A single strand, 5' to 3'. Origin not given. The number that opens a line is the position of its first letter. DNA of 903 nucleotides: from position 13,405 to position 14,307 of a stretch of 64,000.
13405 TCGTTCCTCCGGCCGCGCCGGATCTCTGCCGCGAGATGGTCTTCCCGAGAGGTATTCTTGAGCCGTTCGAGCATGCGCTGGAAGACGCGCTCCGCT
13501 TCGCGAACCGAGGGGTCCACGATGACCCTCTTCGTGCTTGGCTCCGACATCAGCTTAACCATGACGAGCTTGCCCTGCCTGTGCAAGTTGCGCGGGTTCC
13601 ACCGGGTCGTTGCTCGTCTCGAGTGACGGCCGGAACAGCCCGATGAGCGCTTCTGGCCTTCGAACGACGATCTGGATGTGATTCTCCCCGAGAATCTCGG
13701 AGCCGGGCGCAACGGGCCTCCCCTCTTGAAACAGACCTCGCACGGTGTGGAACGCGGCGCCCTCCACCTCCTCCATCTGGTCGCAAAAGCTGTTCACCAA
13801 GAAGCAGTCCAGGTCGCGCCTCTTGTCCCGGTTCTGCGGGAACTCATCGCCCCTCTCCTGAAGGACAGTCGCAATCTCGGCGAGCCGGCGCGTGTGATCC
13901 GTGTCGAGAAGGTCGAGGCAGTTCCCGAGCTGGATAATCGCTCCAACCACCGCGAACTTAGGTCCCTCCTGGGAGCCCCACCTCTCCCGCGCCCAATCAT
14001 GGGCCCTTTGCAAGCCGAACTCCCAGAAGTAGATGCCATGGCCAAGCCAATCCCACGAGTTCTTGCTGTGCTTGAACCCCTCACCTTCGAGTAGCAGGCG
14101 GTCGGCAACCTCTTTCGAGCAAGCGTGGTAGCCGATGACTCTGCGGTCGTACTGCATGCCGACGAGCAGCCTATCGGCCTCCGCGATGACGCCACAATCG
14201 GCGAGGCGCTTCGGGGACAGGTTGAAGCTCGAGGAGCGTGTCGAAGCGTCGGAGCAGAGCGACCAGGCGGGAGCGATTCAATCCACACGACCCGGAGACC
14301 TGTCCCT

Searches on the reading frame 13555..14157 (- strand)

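Call 4: search_protein_families(library=padloc, proteins=[window:13555-14157:-], max_evalue=0.01)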
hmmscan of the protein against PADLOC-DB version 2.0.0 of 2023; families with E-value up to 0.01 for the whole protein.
window:13555-14157:- (200 aa): 2 families
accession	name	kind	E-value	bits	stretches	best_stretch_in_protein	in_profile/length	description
PDLC04068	PD-T4-9_A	-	2.4e-07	29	1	31-102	27-97/187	-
PDLC04069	PD-T4-9_A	-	8.4e-07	26.8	1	6-59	5-58/191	-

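Call 5: search_protein_families(library=pfam, proteins=[window:13555-14157:-], max_evalue=0.01)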
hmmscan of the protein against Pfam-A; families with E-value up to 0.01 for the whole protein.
window:13555-14157:- (200 aa): 0 families

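Call 57: search_protein_families(library=ncbifam, proteins=[window:13555-14157:-], max_evalue=0.01)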
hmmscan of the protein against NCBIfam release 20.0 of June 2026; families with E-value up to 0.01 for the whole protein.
window:13555-14157:- (200 aa): 0 families

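Call 72: search_protein_families(library=pfam, proteins=[window:13555-14157:-], max_evalue=1)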
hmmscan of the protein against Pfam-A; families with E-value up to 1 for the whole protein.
window:13555-14157:- (200 aa): 0 families
